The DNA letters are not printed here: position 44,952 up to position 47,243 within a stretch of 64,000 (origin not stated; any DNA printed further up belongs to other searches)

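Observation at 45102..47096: GT2 domain fused to a WbaP-like membrane/CoA-binding region whose phosphoglycosyltransferase catalytic domain appears dead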

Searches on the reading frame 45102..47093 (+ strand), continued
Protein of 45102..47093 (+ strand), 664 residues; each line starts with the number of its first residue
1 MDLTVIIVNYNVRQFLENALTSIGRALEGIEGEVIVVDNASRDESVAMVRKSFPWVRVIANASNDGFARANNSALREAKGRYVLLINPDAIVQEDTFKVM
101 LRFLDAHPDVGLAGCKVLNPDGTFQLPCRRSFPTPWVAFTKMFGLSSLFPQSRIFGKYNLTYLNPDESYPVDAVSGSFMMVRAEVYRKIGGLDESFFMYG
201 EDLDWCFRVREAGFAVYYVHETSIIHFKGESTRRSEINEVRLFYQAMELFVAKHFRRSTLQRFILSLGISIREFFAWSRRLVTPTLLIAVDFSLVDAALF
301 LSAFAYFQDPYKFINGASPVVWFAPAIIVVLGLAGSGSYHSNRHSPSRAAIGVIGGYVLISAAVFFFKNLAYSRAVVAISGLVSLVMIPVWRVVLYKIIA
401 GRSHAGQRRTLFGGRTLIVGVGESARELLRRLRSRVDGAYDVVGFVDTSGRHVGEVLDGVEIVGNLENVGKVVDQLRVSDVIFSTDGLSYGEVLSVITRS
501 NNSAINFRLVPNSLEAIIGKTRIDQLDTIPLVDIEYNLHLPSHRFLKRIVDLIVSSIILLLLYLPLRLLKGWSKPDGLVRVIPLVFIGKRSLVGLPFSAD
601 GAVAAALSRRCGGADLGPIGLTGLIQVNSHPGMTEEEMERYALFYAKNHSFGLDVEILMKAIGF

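Call 6: find_homologous_proteins(query=window:45102-47093:+)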
Query window:45102-47093:+ (664 aa): 6042 proteins with E <= 0.001 among 8000 candidates; the best 120 are listed.
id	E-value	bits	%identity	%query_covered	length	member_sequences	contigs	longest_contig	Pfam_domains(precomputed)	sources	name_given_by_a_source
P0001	0.0e+0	1475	100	100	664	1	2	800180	PF13712.13,PF13632.13,PF13727.13,PF13641.13,PF02397.23,PF00535.33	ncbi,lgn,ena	ncbi:MAG: glycosyltransferase [Bacteroidota bacterium]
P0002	0.0e+0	1245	81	100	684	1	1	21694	PF13632.13,PF13727.13,PF13641.13,PF00535.33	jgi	jgi:GT2 family glycosyltransferase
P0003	0.0e+0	1192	78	100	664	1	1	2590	PF13632.13,PF13727.13,PF10111.15,PF13641.13,PF00535.33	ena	-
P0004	0.0e+0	1184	77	100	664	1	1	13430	PF13712.13,PF13632.13,PF13727.13,PF10111.15,PF13641.13,PF00535.33,PF02709.21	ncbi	-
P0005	0.0e+0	1162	75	100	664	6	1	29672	PF13632.13,PF13727.13,PF13641.13,PF02397.23,PF00535.33,PF02709.21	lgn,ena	-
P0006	0.0e+0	1161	77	100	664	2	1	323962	PF13712.13,PF13632.13,PF13727.13,PF10111.15,PF13641.13,PF02397.23,PF00535.33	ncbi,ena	-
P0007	0.0e+0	1136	73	100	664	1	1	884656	PF13632.13,PF13727.13,PF10111.15,PF13641.13,PF02397.23,PF00535.33,PF02709.21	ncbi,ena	-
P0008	0.0e+0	1112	73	100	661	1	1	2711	PF13712.13,PF13632.13,PF13727.13,PF13641.13,PF02397.23,PF00535.33,PF02709.21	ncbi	-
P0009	7.9e-287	971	67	100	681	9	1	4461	PF13632.13,PF13727.13,PF10111.15,PF13641.13,PF02397.23,PF00535.33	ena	-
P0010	2.3e-274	930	62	100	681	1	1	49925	PF13712.13,PF13632.13,PF13727.13,PF10111.15,PF13641.13,PF02397.23,PF00535.33,PF02709.21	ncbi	-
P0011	1.0e-272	924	62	100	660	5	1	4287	PF13712.13,PF13632.13,PF13727.13,PF13641.13,PF02397.23,PF00535.33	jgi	-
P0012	3.4e-265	899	60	100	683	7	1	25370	PF13712.13,PF13632.13,PF13727.13,PF10111.15,PF13641.13,PF02397.23,PF00535.33,PF02709.21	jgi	jgi:GT2 family glycosyltransferase/lipopolysaccharide/colanic/teichoic acid biosynthesis glycosyltra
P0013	9.7e-264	895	60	100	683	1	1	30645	PF13712.13,PF13632.13,PF13727.13,PF13641.13,PF02397.23,PF00535.33,PF02709.21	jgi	jgi:O-antigen biosynthesis protein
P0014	1.5e-262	891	60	100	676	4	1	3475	PF13712.13,PF13632.13,PF13727.13,PF13641.13,PF02397.23,PF00535.33,PF02709.21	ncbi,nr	ncbi:MAG: glycosyl transferase family 2 [Bacteroidetes bacterium]|nr:glycosyl transferase family 2 [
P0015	3.0e-261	886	60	100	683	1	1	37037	PF13632.13,PF13727.13,PF13641.13,PF02397.23,PF00535.33,PF02709.21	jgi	jgi:O-antigen biosynthesis protein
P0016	4.2e-261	886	61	100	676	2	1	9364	PF13632.13,PF13727.13,PF10111.15,PF13641.13,PF02397.23,PF00535.33,PF02709.21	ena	-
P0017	2.8e-260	883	59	100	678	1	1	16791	PF13632.13,PF13727.13,PF13641.13,PF02397.23,PF00535.33,PF02709.21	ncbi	-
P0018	4.5e-260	882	60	100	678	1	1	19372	PF13712.13,PF13632.13,PF13727.13,PF10111.15,PF13641.13,PF02397.23,PF00535.33,PF02709.21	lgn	-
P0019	5.2e-260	882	61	100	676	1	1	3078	PF13632.13,PF13727.13,PF13641.13,PF02397.23,PF00535.33,PF02709.21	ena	-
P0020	2.1e-259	880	59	100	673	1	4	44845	PF13712.13,PF13632.13,PF13727.13,PF13506.14,PF13641.13,PF02397.23,PF00535.33,PF02709.21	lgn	-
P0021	2.6e-259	880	60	100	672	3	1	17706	PF13712.13,PF13632.13,PF13727.13,PF13506.14,PF13641.13,PF02397.23,PF00535.33,PF02709.21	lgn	-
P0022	3.2e-259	880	60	100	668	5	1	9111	PF13632.13,PF13727.13,PF13506.14,PF13641.13,PF02397.23,PF00535.33,PF02709.21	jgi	jgi:hypothetical protein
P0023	7.2e-258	875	60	100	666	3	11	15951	PF13632.13,PF13727.13,PF13506.14,PF13641.13,PF02397.23,PF00535.33,PF02709.21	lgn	-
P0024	1.1e-257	875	59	100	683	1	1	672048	PF13712.13,PF13632.13,PF13727.13,PF13641.13,PF02397.23,PF00535.33,PF02709.21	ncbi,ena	-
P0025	1.9e-257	874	61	100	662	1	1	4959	PF13632.13,PF13727.13,PF13641.13,PF02397.23,PF00535.33,PF02709.21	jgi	jgi:GT2 family glycosyltransferase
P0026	4.0e-257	873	60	100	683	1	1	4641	PF13712.13,PF13632.13,PF13727.13,PF13641.13,PF02397.23,PF00535.33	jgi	jgi:O-antigen biosynthesis protein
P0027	3.4e-256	870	59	100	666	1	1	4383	PF13632.13,PF13727.13,PF10111.15,PF13641.13,PF02397.23,PF00535.33,PF02709.21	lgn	-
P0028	8.0e-256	868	60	100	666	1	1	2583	PF13632.13,PF13727.13,PF13641.13,PF02397.23,PF00535.33,PF02709.21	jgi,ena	-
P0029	1.3e-255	868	59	100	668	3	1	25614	PF13632.13,PF13727.13,PF13506.14,PF13641.13,PF02397.23,PF00535.33,PF02709.21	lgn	-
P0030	2.4e-255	867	59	99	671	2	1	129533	PF13632.13,PF13727.13,PF10111.15,PF13641.13,PF02397.23,PF00535.33,PF02709.21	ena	-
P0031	2.6e-255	867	59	100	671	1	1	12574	PF13632.13,PF13727.13,PF10111.15,PF13641.13,PF02397.23,PF00535.33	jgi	jgi:GT2 family glycosyltransferase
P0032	4.0e-255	866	59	100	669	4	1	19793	PF13712.13,PF13632.13,PF13727.13,PF13506.14,PF13641.13,PF02397.23,PF00535.33,PF02709.21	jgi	jgi:hypothetical protein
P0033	1.2e-254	865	59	99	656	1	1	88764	PF13632.13,PF13727.13,PF13641.13,PF02397.23,PF00535.33,PF02709.21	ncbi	ncbi:MAG: glycosyltransferase [Bacteroidota bacterium]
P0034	1.6e-253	861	59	100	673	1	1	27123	PF13712.13,PF13632.13,PF13727.13,PF10111.15,PF13506.14,PF13641.13,PF02397.23,PF00535.33,PF02709.21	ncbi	-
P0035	2.5e-253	860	58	100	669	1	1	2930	PF13712.13,PF13632.13,PF13727.13,PF10111.15,PF13641.13,PF02397.23,PF00535.33,PF02709.21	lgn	-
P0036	1.2e-252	858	58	100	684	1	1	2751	PF13712.13,PF13632.13,PF13727.13,PF13641.13,PF02397.23,PF00535.33,PF02709.21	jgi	jgi:O-antigen biosynthesis protein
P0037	6.7e-252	855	60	100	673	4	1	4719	PF13632.13,PF13727.13,PF10111.15,PF13641.13,PF02397.23,PF00535.33,PF02709.21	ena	-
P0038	2.0e-251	854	59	100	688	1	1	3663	PF13632.13,PF13727.13,PF10111.15,PF13641.13,PF02397.23,PF00535.33,PF02709.21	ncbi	-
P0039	2.3e-251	854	58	100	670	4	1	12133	PF13712.13,PF13632.13,PF13727.13,PF10111.15,PF13641.13,PF02397.23,PF00535.33,PF02709.21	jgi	jgi:GT2 family glycosyltransferase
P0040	3.9e-251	853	59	100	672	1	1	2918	PF13712.13,PF13632.13,PF13727.13,PF13506.14,PF13641.13,PF02397.23,PF00535.33,PF02709.21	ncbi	-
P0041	4.7e-251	853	60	98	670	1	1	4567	PF13632.13,PF13727.13,PF10111.15,PF13641.13,PF02397.23,PF00535.33,PF02709.21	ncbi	-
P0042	7.6e-251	852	60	100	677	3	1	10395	PF13632.13,PF13727.13,PF10111.15,PF13506.14,PF13641.13,PF02397.23,PF00535.33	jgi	-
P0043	9.2e-251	852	58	100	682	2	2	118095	PF13632.13,PF13727.13,PF10111.15,PF13641.13,PF02397.23,PF00535.33,PF02709.21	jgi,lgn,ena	jgi:hypothetical protein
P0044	9.9e-251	852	59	100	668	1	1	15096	PF13712.13,PF13632.13,PF13727.13,PF13641.13,PF02397.23,PF00535.33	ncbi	-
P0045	1.1e-250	851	57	100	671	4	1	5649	PF13632.13,PF13727.13,PF10111.15,PF13641.13,PF02397.23,PF00535.33,PF02709.21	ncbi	ncbi:MAG: glycosyltransferase [Bacteroidota bacterium]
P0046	1.2e-250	851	59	100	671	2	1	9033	PF13632.13,PF13727.13,PF10111.15,PF13641.13,PF02397.23,PF00535.33,PF02709.21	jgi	jgi:GT2 family glycosyltransferase/lipopolysaccharide/colanic/teichoic acid biosynthesis glycosyltra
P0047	1.7e-250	851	59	100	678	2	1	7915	PF13632.13,PF13727.13,PF10111.15,PF13641.13,PF02397.23,PF00535.33,PF02709.21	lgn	-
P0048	1.8e-250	851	60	100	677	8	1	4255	PF13632.13,PF13727.13,PF10111.15,PF13641.13,PF02397.23,PF00535.33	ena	-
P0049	2.9e-250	850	58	100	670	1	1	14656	PF13712.13,PF13632.13,PF13727.13,PF10111.15,PF13641.13,PF02397.23,PF00535.33,PF02709.21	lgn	-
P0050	1.2e-249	848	59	100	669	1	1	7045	PF13632.13,PF13727.13,PF13506.14,PF13641.13,PF02397.23,PF00535.33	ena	-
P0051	1.4e-249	848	59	100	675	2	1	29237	PF13712.13,PF13632.13,PF13727.13,PF13641.13,PF02397.23,PF00535.33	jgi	jgi:GT2 family glycosyltransferase/lipopolysaccharide/colanic/teichoic acid biosynthesis glycosyltra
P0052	1.9e-249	847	58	100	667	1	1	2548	PF13712.13,PF13632.13,PF13727.13,PF10111.15,PF13641.13,PF02397.23,PF00535.33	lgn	-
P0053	9.1e-249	845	58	100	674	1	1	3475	PF13712.13,PF13632.13,PF13727.13,PF13641.13,PF02397.23,PF00535.33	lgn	-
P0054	1.4e-248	844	59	100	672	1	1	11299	PF13632.13,PF13727.13,PF10111.15,PF13641.13,PF02397.23,PF00535.33,PF02709.21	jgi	jgi:GT2 family glycosyltransferase/lipopolysaccharide/colanic/teichoic acid biosynthesis glycosyltra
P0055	3.1e-248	843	57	100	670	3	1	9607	PF13712.13,PF13632.13,PF13727.13,PF10111.15,PF13506.14,PF13641.13,PF02397.23,PF00535.33,PF02709.21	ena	-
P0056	4.1e-248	843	58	100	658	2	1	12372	PF13632.13,PF13727.13,PF13641.13,PF02397.23,PF00535.33,PF02709.21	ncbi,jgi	jgi:GT2 family glycosyltransferase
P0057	6.8e-248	842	58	100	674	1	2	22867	PF13632.13,PF13727.13,PF13641.13,PF02397.23,PF00535.33,PF02709.21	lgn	-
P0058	9.3e-248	842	58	100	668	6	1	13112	PF13712.13,PF13632.13,PF13727.13,PF13641.13,PF02397.23,PF00535.33,PF02709.21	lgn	-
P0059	1.4e-247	841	58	100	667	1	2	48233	PF13712.13,PF13632.13,PF13727.13,PF10111.15,PF13641.13,PF02397.23,PF00535.33,PF02709.21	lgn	-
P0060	4.8e-247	839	59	100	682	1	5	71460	PF13712.13,PF13632.13,PF13727.13,PF13506.14,PF13641.13,PF02397.23,PF00535.33,PF02709.21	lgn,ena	-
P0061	8.4e-247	839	57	100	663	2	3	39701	PF13712.13,PF13632.13,PF13727.13,PF13641.13,PF02397.23,PF00535.33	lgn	-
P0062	1.1e-246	838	58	100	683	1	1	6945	PF13632.13,PF13727.13,PF13641.13,PF02397.23,PF00535.33,PF02709.21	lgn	-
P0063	1.2e-246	838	57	100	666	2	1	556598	PF13632.13,PF13727.13,PF13641.13,PF02397.23,PF00535.33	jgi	jgi:hypothetical protein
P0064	1.2e-246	838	59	100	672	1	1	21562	PF13632.13,PF13727.13,PF10111.15,PF13641.13,PF02397.23,PF00535.33,PF02709.21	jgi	jgi:hypothetical protein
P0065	1.7e-246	838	59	100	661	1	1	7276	PF13632.13,PF13727.13,PF13641.13,PF02397.23,PF00535.33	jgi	jgi:hypothetical protein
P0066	2.1e-246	837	57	100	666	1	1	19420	PF13712.13,PF13632.13,PF13727.13,PF13641.13,PF02397.23,PF00535.33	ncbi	-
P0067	2.7e-246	837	59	100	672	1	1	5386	PF13632.13,PF13727.13,PF13641.13,PF02397.23,PF00535.33,PF02709.21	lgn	-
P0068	3.2e-246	837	57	100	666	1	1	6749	PF13632.13,PF13727.13,PF13641.13,PF02397.23,PF00535.33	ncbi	ncbi:MAG: glycosyltransferase [bacterium]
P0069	3.7e-246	836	58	100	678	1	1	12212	PF13712.13,PF13632.13,PF13727.13,PF13641.13,PF02397.23,PF00535.33,PF02709.21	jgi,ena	-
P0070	5.1e-246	836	59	100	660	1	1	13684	PF13632.13,PF13727.13,PF13641.13,PF02397.23,PF00535.33,PF02709.21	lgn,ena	-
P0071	7.2e-246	835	59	100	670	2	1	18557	PF13712.13,PF13632.13,PF13727.13,PF13641.13,PF02397.23,PF00535.33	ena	-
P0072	8.1e-246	835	58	100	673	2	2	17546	PF13712.13,PF13632.13,PF13727.13,PF10111.15,PF13641.13,PF02397.23,PF00535.33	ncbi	-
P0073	8.2e-246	835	57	100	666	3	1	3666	PF13712.13,PF13632.13,PF13727.13,PF13641.13,PF02397.23,PF00535.33,PF02709.21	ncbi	-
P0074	8.6e-246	835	57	100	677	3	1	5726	PF13712.13,PF13632.13,PF13727.13,PF10111.15,PF13641.13,PF02397.23,PF00535.33,PF02709.21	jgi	-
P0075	1.4e-245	834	59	100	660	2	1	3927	PF13632.13,PF13727.13,PF13641.13,PF02397.23,PF00535.33,PF02709.21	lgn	-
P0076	5.3e-245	833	59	100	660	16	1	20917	PF13632.13,PF13727.13,PF10111.15,PF13641.13,PF02397.23,PF00535.33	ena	-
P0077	5.9e-245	832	58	100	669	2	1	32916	PF13632.13,PF13727.13,PF10111.15,PF13641.13,PF02397.23,PF00535.33,PF02709.21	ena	-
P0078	7.5e-245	832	58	100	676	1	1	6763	PF13632.13,PF13727.13,PF10111.15,PF13641.13,PF02397.23,PF00535.33,PF02709.21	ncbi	-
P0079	8.0e-245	832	58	100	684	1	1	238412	PF13727.13,PF10111.15,PF13641.13,PF02397.23,PF00535.33,PF02709.21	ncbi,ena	-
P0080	1.0e-244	832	57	100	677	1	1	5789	PF13712.13,PF13632.13,PF13727.13,PF13506.14,PF13641.13,PF02397.23,PF00535.33,PF02709.21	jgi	jgi:hypothetical protein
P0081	1.1e-244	832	57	99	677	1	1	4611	PF13712.13,PF13632.13,PF13727.13,PF10111.15,PF13641.13,PF02397.23,PF00535.33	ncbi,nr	ncbi:MAG: glycosyltransferase [Ignavibacteriae bacterium]|nr:glycosyltransferase [Ignavibacteriota b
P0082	1.3e-244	831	58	100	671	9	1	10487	PF13632.13,PF13727.13,PF10111.15,PF13641.13,PF02397.23,PF00535.33,PF02709.21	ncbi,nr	ncbi:MAG: glycosyl transferase family 2 [Bacteroidetes bacterium]|nr:glycosyl transferase family 2 [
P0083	1.4e-244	831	57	100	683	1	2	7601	PF13712.13,PF13632.13,PF13727.13,PF13641.13,PF02397.23,PF00535.33,PF02709.21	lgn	-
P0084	1.6e-244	831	59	100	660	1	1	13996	PF13632.13,PF13727.13,PF10111.15,PF13641.13,PF02397.23,PF00535.33,PF02709.21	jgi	jgi:hypothetical protein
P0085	1.8e-244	831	59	100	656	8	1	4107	PF13632.13,PF13727.13,PF13641.13,PF02397.23,PF00535.33,PF02709.21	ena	-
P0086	2.2e-244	831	59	100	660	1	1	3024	PF13632.13,PF13727.13,PF10111.15,PF13641.13,PF02397.23,PF00535.33,PF02709.21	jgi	jgi:GT2 family glycosyltransferase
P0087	2.2e-244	831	60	100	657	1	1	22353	PF13632.13,PF13727.13,PF10111.15,PF13641.13,PF02397.23,PF00535.33,PF02709.21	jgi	jgi:O-antigen biosynthesis protein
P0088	2.9e-244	830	59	100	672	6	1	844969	PF13632.13,PF13727.13,PF13641.13,PF02397.23,PF00535.33,PF02709.21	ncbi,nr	ncbi:MAG: glycosyltransferase [Ignavibacteriae bacterium]|nr:glycosyltransferase [Ignavibacteriota b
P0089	3.7e-244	830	57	100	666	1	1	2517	PF13712.13,PF13632.13,PF13727.13,PF13641.13,PF02397.23,PF00535.33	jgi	jgi:hypothetical protein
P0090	3.8e-244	830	58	100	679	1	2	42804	PF13632.13,PF13727.13,PF10111.15,PF13506.14,PF13641.13,PF02397.23,PF00535.33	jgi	jgi:GT2 family glycosyltransferase/lipopolysaccharide/colanic/teichoic acid biosynthesis glycosyltra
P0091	5.1e-244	829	59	100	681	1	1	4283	PF13632.13,PF13727.13,PF13641.13,PF02397.23,PF00535.33,PF02709.21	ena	-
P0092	6.5e-244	829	57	100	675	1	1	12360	PF13712.13,PF13632.13,PF13727.13,PF13506.14,PF13641.13,PF02397.23,PF00535.33,PF02709.21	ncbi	-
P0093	6.7e-244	829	58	100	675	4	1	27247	PF13712.13,PF13632.13,PF13727.13,PF10111.15,PF13641.13,PF02397.23,PF00535.33,PF02709.21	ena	-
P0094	2.3e-243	827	59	100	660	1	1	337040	PF13632.13,PF13727.13,PF13641.13,PF02397.23,PF00535.33,PF02709.21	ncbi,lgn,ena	-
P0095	2.6e-243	827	59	100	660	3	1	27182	PF13632.13,PF13727.13,PF13641.13,PF02397.23,PF00535.33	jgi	jgi:GT2 family glycosyltransferase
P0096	3.0e-243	827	57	100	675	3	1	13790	PF13632.13,PF13727.13,PF13641.13,PF02397.23,PF00535.33,PF02709.21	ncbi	-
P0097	3.0e-243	827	58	100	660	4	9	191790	PF13632.13,PF13727.13,PF13641.13,PF02397.23,PF00535.33,PF02709.21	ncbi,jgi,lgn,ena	jgi:hypothetical protein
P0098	6.7e-243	826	58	100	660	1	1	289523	PF13632.13,PF13727.13,PF10111.15,PF13641.13,PF02397.23,PF00535.33,PF02709.21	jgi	jgi:GT2 family glycosyltransferase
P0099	1.1e-242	825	58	100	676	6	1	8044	PF13727.13,PF10111.15,PF13641.13,PF02397.23,PF00535.33,PF02709.21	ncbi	-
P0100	1.3e-242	825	59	98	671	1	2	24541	PF13727.13,PF13641.13,PF02397.23,PF00535.33,PF02709.21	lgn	-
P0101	2.1e-242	824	57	100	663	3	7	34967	PF13632.13,PF13727.13,PF13641.13,PF02397.23,PF00535.33,PF02709.21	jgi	jgi:GT2 family glycosyltransferase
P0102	2.3e-242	824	58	100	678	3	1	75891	PF13727.13,PF13641.13,PF02397.23,PF00535.33,PF02709.21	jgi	jgi:O-antigen biosynthesis protein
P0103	2.4e-242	824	57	100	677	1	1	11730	PF13712.13,PF13632.13,PF13727.13,PF10111.15,PF13641.13,PF02397.23,PF00535.33,PF02709.21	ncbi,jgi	-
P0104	3.0e-242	824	59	99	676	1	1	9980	PF13727.13,PF10111.15,PF13641.13,PF02397.23,PF00535.33,PF02709.21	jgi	jgi:O-antigen biosynthesis protein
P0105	3.2e-242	823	59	100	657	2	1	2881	PF13712.13,PF13632.13,PF13727.13,PF13641.13,PF02397.23,PF00535.33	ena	-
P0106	3.8e-242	823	59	96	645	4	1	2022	PF13632.13,PF13727.13,PF10111.15,PF13641.13,PF02397.23,PF00535.33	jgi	jgi:GT2 family glycosyltransferase/lipopolysaccharide/colanic/teichoic acid biosynthesis glycosyltra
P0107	4.6e-242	823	57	100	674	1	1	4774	PF13632.13,PF13727.13,PF10111.15,PF13641.13,PF02397.23,PF00535.33,PF02709.21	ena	-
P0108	5.8e-242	823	57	100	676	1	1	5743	PF13727.13,PF13641.13,PF02397.23,PF00535.33,PF02709.21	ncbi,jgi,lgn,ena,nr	ncbi:MAG: glycosyltransferase [Ignavibacteria bacterium]|nr:glycosyltransferase [Ignavibacteria bact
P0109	8.7e-242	822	58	98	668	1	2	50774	PF13712.13,PF13632.13,PF13727.13,PF10111.15,PF13641.13,PF02397.23,PF00535.33,PF02709.21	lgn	-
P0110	9.0e-242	822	58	100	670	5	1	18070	PF13632.13,PF13727.13,PF10111.15,PF13641.13,PF02397.23,PF00535.33,PF02709.21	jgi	jgi:O-antigen biosynthesis protein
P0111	9.8e-242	822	57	100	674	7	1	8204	PF13632.13,PF13727.13,PF10111.15,PF13641.13,PF02397.23,PF00535.33,PF02709.21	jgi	jgi:GT2 family glycosyltransferase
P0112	9.9e-242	822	57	100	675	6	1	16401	PF13712.13,PF13632.13,PF13727.13,PF13641.13,PF02397.23,PF00535.33,PF02709.21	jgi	jgi:GT2 family glycosyltransferase/lipopolysaccharide/colanic/teichoic acid biosynthesis glycosyltra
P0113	1.8e-241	821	58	99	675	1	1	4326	PF13632.13,PF13727.13,PF13641.13,PF02397.23,PF00535.33,PF02709.21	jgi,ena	-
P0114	1.9e-241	821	59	100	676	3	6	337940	PF13632.13,PF13727.13,PF13641.13,PF02397.23,PF00535.33,PF02709.21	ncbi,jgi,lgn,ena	jgi:hypothetical protein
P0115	2.0e-241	821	58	100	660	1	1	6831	PF13632.13,PF13727.13,PF13641.13,PF02397.23,PF00535.33,PF02709.21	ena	-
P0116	3.2e-241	820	59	100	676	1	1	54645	PF13632.13,PF13727.13,PF13641.13,PF02397.23,PF00535.33,PF02709.21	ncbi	-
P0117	3.9e-241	820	57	100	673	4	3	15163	PF13712.13,PF13632.13,PF13727.13,PF13641.13,PF02397.23,PF00535.33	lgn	-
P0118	5.4e-241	819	56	100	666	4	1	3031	PF13712.13,PF13632.13,PF13727.13,PF13641.13,PF02397.23,PF00535.33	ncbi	-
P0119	5.5e-241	819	56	100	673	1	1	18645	PF13632.13,PF13727.13,PF13641.13,PF02397.23,PF00535.33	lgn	-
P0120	5.6e-241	819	57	100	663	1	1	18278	PF13632.13,PF13727.13,PF13506.14,PF13641.13,PF02397.23,PF00535.33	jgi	jgi:O-antigen biosynthesis protein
